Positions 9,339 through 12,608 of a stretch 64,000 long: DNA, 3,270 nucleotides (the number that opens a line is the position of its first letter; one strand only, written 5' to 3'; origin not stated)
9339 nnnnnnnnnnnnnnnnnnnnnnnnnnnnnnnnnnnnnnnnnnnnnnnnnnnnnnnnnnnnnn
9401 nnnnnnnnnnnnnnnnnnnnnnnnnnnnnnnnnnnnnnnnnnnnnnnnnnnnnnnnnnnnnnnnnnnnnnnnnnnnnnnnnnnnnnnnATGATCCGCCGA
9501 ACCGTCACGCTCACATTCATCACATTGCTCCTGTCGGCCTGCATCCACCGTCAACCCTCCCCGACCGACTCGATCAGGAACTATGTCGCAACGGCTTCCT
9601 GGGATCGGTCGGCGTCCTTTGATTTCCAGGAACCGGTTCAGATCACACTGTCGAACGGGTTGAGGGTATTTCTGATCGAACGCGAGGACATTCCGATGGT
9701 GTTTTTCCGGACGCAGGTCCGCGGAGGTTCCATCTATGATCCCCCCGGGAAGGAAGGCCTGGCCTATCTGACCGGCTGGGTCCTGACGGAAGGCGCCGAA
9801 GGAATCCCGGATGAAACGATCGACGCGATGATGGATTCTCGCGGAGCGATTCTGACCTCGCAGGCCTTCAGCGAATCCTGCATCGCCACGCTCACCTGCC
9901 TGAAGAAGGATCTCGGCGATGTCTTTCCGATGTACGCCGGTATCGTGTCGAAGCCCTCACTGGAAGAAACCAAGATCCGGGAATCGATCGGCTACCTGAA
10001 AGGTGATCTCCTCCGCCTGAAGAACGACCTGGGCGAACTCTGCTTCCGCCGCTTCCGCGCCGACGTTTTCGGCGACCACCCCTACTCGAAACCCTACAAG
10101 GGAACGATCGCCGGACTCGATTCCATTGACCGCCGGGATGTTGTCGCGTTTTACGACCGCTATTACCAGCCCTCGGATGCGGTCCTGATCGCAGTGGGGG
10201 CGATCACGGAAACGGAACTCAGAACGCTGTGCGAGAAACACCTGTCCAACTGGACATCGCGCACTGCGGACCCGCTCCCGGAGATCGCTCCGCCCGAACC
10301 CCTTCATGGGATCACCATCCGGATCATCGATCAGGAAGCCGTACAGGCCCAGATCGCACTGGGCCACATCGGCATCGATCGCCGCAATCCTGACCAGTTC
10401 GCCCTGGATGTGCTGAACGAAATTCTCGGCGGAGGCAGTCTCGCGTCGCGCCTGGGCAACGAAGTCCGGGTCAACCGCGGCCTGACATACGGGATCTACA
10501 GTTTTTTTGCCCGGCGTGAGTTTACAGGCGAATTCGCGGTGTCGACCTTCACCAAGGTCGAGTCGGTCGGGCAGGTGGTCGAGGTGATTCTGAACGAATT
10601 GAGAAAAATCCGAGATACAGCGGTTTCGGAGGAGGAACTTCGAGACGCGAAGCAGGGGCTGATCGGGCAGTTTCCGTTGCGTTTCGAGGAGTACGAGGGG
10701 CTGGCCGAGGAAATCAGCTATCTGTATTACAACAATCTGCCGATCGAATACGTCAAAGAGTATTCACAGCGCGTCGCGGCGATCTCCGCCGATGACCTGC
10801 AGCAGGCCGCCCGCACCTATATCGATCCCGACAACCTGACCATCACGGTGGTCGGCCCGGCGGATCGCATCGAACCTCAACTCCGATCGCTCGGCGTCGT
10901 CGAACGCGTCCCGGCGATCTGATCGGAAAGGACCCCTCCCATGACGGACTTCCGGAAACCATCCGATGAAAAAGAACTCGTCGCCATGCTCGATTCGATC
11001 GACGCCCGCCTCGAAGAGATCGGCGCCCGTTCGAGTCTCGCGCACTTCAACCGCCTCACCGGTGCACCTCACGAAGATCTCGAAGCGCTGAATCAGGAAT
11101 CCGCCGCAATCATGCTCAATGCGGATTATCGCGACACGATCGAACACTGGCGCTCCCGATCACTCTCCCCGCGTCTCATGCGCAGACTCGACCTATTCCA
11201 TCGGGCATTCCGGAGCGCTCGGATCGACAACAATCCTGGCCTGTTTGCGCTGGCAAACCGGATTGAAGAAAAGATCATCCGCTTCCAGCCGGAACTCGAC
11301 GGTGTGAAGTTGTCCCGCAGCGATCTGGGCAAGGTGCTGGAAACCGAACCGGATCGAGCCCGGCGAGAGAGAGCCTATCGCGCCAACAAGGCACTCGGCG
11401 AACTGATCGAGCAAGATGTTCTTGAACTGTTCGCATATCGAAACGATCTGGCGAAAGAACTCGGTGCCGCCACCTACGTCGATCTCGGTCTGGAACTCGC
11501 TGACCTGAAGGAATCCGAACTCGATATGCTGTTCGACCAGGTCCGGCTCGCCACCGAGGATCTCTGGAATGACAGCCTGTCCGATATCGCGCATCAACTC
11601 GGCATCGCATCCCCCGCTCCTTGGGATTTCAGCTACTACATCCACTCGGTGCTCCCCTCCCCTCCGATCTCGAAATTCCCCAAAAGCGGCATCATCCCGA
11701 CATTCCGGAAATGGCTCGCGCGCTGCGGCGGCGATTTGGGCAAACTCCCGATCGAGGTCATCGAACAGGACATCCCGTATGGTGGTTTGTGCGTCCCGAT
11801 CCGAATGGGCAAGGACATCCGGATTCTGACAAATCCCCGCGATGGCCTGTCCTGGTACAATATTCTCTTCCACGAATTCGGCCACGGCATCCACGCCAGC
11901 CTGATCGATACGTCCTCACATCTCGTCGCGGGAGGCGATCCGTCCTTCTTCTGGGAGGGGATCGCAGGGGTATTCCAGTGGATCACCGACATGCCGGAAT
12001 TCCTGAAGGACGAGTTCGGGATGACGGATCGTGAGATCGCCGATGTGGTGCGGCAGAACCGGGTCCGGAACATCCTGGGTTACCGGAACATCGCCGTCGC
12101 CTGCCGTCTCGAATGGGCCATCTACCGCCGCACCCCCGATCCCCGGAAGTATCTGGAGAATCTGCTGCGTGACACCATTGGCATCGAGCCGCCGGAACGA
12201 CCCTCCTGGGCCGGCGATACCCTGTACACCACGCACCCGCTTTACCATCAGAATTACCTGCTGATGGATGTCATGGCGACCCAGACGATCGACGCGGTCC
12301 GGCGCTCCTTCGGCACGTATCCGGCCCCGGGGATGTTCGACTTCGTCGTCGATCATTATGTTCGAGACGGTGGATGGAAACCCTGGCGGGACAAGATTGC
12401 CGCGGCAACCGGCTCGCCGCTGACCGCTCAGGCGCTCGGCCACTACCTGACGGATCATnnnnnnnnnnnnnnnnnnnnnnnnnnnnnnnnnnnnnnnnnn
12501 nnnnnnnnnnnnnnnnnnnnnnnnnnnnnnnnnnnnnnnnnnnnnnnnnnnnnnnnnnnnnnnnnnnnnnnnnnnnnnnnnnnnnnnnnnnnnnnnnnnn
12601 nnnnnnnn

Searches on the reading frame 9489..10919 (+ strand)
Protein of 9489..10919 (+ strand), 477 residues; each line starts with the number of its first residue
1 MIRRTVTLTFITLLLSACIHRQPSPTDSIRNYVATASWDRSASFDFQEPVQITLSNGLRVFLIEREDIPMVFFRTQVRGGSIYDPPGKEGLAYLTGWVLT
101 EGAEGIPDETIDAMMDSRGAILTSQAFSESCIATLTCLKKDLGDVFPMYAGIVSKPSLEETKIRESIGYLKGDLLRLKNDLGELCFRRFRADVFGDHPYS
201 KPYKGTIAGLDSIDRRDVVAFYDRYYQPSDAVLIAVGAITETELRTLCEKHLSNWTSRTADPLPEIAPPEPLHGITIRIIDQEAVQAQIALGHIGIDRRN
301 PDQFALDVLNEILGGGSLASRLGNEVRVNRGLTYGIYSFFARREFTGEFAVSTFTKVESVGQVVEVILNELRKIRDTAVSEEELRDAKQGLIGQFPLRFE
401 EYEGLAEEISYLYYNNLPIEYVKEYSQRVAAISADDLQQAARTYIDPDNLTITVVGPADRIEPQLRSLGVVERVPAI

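Call 52: search_protein_families(library=pfam, proteins=[window:9489-10919:+], max_evalue=0.0001)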
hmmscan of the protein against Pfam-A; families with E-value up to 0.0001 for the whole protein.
window:9489-10919:+ (477 aa): 2 families
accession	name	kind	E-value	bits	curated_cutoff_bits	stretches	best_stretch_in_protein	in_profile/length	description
PF05193.26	Peptidase_M16_C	-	5e-41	141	23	1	212-391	1-181/181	Peptidase M16 inactive domain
PF00675.25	Peptidase_M16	-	2.9e-07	30.9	22.3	1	71-202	13-144/149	Insulinase (Peptidase family M16)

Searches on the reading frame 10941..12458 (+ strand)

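Call 52: search_protein_families(library=pfam, proteins=[window:10941-12458:+], max_evalue=0.0001)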
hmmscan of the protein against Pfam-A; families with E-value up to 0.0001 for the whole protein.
window:10941-12458:+ (506 aa): 1 family
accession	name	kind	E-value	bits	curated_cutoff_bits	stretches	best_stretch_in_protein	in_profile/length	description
PF01432.26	Peptidase_M3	-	2.1e-08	34.4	27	0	133-236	2-116/457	Peptidase family M3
